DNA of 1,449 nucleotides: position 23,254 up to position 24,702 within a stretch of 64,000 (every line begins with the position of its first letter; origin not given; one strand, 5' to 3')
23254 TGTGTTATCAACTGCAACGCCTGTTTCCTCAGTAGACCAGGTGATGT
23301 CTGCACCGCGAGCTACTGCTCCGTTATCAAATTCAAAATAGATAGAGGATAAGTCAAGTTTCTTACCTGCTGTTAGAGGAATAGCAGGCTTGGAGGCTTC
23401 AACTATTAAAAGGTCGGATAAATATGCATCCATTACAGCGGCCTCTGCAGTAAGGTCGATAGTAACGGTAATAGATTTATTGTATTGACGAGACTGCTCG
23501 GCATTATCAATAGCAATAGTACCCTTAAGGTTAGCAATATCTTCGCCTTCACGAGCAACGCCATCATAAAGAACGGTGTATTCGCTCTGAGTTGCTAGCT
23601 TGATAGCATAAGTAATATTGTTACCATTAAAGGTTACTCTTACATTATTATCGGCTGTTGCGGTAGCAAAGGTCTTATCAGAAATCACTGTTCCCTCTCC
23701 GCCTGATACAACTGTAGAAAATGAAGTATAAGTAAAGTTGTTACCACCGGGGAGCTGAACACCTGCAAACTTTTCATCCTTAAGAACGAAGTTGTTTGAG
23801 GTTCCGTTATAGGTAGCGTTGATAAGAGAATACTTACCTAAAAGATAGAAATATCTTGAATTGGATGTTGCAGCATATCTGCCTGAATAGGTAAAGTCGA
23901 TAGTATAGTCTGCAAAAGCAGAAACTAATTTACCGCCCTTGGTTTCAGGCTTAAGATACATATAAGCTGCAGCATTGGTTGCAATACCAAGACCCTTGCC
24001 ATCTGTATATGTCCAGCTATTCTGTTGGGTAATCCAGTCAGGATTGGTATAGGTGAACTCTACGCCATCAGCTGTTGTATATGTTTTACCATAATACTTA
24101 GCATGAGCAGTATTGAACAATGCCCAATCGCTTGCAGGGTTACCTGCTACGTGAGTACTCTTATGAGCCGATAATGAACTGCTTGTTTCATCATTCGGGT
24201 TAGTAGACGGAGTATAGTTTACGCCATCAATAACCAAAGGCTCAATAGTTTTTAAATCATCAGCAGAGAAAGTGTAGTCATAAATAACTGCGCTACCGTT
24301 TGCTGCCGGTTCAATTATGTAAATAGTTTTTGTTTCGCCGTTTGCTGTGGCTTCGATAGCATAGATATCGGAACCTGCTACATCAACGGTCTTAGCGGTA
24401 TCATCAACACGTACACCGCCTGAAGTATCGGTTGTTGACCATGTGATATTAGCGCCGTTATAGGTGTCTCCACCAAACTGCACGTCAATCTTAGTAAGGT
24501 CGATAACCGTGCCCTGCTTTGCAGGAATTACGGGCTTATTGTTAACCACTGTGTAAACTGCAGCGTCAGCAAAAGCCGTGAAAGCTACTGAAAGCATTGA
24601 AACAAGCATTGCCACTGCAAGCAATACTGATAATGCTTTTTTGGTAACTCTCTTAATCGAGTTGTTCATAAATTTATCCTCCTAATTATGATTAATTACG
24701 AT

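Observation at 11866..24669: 12.8-kb gene for a 4,267-aa secreted 'lectin-stalk plus enzyme head' protein with no recognisable anchor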

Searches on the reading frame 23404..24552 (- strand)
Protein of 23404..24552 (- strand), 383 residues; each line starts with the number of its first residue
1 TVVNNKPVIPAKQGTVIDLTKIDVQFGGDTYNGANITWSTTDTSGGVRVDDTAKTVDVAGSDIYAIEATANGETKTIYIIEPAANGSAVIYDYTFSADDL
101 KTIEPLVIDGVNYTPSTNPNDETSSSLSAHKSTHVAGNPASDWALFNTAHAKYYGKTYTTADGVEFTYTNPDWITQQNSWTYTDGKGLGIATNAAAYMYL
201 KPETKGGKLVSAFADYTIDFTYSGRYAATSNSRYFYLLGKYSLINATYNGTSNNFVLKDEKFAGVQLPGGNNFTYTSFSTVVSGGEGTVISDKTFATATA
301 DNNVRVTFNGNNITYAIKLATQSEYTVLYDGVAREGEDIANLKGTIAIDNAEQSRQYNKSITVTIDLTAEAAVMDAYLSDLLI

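Call 13: search_protein_families(library=pfam, alignment_id=A1, max_evalue=10)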
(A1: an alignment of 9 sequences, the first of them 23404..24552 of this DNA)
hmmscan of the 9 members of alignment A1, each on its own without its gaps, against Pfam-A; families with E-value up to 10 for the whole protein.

A. member 1, window:23404-24552:- (383 aa): 1 family
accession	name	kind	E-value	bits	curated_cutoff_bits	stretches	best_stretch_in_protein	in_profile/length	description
PF25815.1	CTHRC1_C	-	0.062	14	27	0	95-137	59-98/137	CTHRC1, C-terminal domain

B. families by the number of members that match (of 9 scanned): 8 families
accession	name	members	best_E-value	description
PF06439.18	3keto-disac_hyd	2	0.0015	3-keto-disaccharide hydrolase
PF09199.15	SSL_OB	1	0.017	Staphylococcal superantigen-like OB-fold domain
PF02369.22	Big_1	1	0.027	Bacterial Ig-like domain (group 1)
PF20062.4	DUF6461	1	0.039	Family of unknown function (DUF6461)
PF25815.1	CTHRC1_C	1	0.062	CTHRC1, C-terminal domain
PF05713.17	MobC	1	0.15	Bacterial mobilisation protein (MobC)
PF02559.22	CarD_TRCF_RID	1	0.22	CarD-like/TRCF RID domain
PF18925.5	DUF5675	1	0.24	Family of unknown function (DUF5675)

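Call 14: search_solved_structures(query=A1, max_evalue=10)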
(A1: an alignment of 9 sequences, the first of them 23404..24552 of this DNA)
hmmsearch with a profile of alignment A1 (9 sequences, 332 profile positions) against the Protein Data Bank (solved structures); distinct sequences matched with E-value up to 10: 1.
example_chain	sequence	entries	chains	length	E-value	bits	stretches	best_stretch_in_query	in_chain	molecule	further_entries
4fzq_A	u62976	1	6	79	0.42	13.2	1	145-172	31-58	Uncharacterized protein conserved in bacteria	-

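Call 19: find_homologous_proteins(query=A1, max_evalue=0.001)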
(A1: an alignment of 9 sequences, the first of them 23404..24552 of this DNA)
Query A1 (9 sequences): 8000 candidates shared short words with the query, none scored E <= 0.001.

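Call 32: search_protein_representatives(alignment_id=A1)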
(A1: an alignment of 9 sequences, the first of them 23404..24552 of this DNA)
Query: 9 sequences, 332 profile positions. Proteins with E-value up to 0.001 (for the whole library): 270; up to 1e-10: 111; up to 1e-30: 33. The best 150 are listed.
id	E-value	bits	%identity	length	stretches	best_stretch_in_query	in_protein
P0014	0.0e+00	1685.2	-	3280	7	1-332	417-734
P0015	2.7e-284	957.2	-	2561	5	1-326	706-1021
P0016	9.2e-250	843.7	-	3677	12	1-326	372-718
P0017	9.3e-202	685.9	-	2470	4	1-331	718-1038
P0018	1.1e-177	606.8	-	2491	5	3-324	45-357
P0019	2.0e-158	543.5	-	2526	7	1-324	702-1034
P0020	3.0e-158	542.9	-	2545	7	1-325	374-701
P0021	2.9e-84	299.7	-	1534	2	1-327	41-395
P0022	5.9e-78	279.0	-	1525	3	1-331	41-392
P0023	1.5e-76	274.3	-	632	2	1-328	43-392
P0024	2.4e-65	237.5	-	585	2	4-324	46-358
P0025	1.8e-59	218.2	-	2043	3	1-319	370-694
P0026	4.2e-59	217.0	-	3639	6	1-225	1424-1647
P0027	9.8e-58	212.5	-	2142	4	1-318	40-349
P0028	5.3e-52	193.7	-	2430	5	2-308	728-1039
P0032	1.6e-43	165.8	-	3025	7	2-99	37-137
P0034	2.9e-43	164.9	-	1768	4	4-316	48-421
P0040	4.7e-36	141.2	-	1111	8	24-77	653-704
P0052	1.4e-28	116.7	-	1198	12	12-71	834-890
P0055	1.2e-26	110.3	-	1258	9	10-90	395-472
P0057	3.1e-24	102.4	-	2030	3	1-270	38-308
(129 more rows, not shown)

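Call 43: search_protein_families(library=pfam, proteins=[P0015, P0026, P0032], max_evalue=0.001)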
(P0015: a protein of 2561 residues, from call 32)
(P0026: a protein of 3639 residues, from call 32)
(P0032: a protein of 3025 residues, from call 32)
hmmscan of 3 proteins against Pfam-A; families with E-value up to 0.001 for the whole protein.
P0015 (2561 aa): 0 families

P0026 (3639 aa): 7 families
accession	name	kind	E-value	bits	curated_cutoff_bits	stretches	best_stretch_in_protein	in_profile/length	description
PF17389.8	Bac_rhamnosid6H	-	1.3e-74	252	24.5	1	3150-3519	2-339/339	Bacterial alpha-L-rhamnosidase 6 hairpin glycosidase domain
PF08531.16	Bac_rhamnosid_N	-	1.7e-38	132.6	25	1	2858-3013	2-161/172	Alpha-L-rhamnosidase N-terminal domain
PF25788.1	Ig_Rha78A_N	-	5.2e-21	75.3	27.4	1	2701-2817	2-104/105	Rha78A-like, N-terminal immunoglobulin domain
PF05592.18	Bac_rhamnosid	-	7.7e-16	58.3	22.2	1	3045-3144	2-101/102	Bacterial alpha-L-rhamnosidase concanavalin-like domain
PF01915.27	Glyco_hydro_3_C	-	2.9e-14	53.9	31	1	2099-2290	2-200/200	Glycosyl hydrolase family 3 C-terminal domain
PF17390.7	Bac_rhamnosid_C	-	1.2e-12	47.9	22.1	1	3530-3601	6-71/78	Bacterial alpha-L-rhamnosidase C-terminal domain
PF14310.12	Fn3-like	-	2.7e-06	27.9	25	1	2323-2374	1-46/71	Fibronectin type III-like domain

P0032 (3025 aa): 0 families

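Call 48: search_protein_families(library=pfam, alignment_id=A7, max_evalue=0.001)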
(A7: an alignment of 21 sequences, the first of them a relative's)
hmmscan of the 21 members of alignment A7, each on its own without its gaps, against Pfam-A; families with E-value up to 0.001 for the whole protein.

A. member 1, P0016 (3677 aa): 3 families
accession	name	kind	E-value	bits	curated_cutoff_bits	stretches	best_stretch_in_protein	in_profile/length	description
PF13306.12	LRR_5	-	3.4e-82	273.1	27.7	5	2800-2890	15-102/127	BspA type Leucine rich repeat region (6 copies)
PF13855.12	LRR_8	-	6.2e-11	42.3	27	0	2829-2876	12-60/61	Leucine rich repeat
PF24312.1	Ig-like_POM152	-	0.00039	21.2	27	0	2265-2292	50-77/89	Nucleoporin POM152, Ig-like domain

B. families by the number of members that match (of 21 scanned): 16 families
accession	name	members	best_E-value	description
PF13306.12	LRR_5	9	1.2e-108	BspA type Leucine rich repeat region (6 copies)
PF13855.12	LRR_8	8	5.6e-16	Leucine rich repeat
PF00149.33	Metallophos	3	9.2e-08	Calcineurin-like phosphoesterase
PF18676.6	MBG_2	2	6.5e-15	MBG domain (YGX type)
PF05448.18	AXE1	2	8.5e-06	Acetyl xylan esterase (AXE1)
PF14200.12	RicinB_lectin_2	1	3.2e-62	Ricin-type beta-trefoil lectin domain-like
PF03009.23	GDPD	1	2.3e-30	Glycerophosphoryl diester phosphodiesterase family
PF00652.28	Ricin_B_lectin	1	5.9e-28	Ricin-type beta-trefoil lectin domain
PF13472.12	Lipase_GDSL_2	1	1.8e-18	GDSL-like Lipase/Acylhydrolase family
PF17996.7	CE2_N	1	1.3e-07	Carbohydrate esterase 2 N-terminal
PF20407.5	DUF1583_N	1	2.9e-05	Domain of unknown function (DUF1583_N)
PF06439.18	3keto-disac_hyd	1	0.00012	3-keto-disaccharide hydrolase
PF24312.1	Ig-like_POM152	1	0.00039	Nucleoporin POM152, Ig-like domain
PF02368.24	Big_2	1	0.0004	Bacterial Ig-like domain (group 2)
PF17210.9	SdrD_B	1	0.00042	SdrD B-like domain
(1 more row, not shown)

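Call 59: find_encoding_contigs(protein=P0014, flank=10000, max_places=3)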
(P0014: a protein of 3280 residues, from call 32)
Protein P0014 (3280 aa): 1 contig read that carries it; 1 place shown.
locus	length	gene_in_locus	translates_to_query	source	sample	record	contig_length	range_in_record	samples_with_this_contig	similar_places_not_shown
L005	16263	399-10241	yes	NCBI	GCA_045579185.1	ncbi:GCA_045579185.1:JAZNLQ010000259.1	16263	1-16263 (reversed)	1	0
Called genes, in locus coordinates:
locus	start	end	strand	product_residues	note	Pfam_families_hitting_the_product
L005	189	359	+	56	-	-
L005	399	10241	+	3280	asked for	-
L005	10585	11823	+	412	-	PF00294:PfkB, PF12833:HTH_18, PF00165:HTH_AraC (faint)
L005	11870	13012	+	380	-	PF01979:Amidohydro_1, PF07969:Amidohydro_3 (weak)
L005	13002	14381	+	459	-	-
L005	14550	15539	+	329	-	PF12974:Phosphonate-bd, PF09084:NMT1 (weak)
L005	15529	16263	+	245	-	?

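Call 60: list_cluster_members(proteins=[P0014, P0017, P0015, P0016, P0018, P0019, P0026, P0034, P0057, P0021])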
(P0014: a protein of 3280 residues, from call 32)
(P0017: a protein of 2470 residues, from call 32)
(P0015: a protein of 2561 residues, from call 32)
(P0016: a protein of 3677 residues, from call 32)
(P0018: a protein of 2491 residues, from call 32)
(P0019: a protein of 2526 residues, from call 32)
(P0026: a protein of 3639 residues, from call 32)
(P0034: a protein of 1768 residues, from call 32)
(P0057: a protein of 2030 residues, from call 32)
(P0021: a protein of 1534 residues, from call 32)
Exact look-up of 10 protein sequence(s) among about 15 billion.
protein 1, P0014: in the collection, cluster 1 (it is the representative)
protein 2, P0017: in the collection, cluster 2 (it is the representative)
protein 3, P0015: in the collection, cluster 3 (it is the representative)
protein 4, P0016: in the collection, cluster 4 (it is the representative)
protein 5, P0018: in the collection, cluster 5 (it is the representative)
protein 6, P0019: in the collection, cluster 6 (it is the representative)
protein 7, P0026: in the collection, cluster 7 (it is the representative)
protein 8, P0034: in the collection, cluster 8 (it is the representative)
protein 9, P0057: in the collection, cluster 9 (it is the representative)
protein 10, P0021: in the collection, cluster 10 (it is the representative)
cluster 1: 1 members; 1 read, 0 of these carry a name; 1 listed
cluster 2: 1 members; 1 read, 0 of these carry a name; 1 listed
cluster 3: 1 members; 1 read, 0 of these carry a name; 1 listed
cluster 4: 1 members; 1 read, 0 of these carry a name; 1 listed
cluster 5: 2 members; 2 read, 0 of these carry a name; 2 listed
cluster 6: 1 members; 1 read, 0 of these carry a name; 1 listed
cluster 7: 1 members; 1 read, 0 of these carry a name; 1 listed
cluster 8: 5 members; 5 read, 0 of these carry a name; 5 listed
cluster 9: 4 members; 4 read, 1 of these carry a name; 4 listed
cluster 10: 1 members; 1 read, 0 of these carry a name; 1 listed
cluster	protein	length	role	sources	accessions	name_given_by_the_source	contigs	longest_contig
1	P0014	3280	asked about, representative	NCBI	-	-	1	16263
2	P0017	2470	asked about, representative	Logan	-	-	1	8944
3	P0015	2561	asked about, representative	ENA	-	-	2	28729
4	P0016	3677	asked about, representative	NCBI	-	-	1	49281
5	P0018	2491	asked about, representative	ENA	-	-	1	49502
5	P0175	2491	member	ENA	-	-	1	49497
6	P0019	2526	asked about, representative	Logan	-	-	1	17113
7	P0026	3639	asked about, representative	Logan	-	-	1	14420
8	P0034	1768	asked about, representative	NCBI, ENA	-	-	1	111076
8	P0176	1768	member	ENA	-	-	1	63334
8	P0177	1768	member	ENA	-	-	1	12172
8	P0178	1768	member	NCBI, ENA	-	-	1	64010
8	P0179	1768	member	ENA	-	-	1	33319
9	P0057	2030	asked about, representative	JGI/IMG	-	-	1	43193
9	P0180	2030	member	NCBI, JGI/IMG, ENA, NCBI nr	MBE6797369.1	MAG: acetylxylan esterase [Ruminococcaceae bacterium] | acetylxylan esterase [Oscillospiraceae bacterium]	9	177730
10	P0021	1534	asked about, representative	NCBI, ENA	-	-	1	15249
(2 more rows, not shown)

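Call 67: find_encoding_contigs(protein=P0017, flank=10000, max_places=3)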
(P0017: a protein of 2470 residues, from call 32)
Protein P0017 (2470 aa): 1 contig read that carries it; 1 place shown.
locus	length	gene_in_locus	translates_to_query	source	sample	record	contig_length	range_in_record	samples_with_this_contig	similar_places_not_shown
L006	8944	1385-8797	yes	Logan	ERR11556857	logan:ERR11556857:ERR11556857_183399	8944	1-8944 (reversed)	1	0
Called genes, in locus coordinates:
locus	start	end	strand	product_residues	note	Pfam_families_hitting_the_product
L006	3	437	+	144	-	?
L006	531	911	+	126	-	-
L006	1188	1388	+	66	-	-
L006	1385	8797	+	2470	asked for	PF17996:CE2_N (faint), PF13472:Lipase_GDSL_2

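Call 74: find_encoding_contigs(protein=P0016, flank=4000, max_places=2)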
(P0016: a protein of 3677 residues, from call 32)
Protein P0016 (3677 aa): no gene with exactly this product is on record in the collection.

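Call 75: find_encoding_contigs(protein=P0015, flank=4000, max_places=2)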
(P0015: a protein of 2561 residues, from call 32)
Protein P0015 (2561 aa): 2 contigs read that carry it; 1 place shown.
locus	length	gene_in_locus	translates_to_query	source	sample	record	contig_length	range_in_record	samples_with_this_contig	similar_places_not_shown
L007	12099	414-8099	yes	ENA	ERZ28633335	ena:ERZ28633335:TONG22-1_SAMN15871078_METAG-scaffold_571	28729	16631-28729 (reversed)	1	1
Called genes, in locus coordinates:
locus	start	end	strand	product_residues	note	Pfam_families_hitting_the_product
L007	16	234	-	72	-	PF13560:HTH_31, PF12844:HTH_19, PF01381:HTH_3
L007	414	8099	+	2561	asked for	-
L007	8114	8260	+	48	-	-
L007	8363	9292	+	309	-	PF00291:PALP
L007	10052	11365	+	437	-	PF13306:LRR_5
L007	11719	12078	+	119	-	PF01325:Fe_dep_repress, PF12802:MarR_2 (weak), PF02742:Fe_dep_repr_C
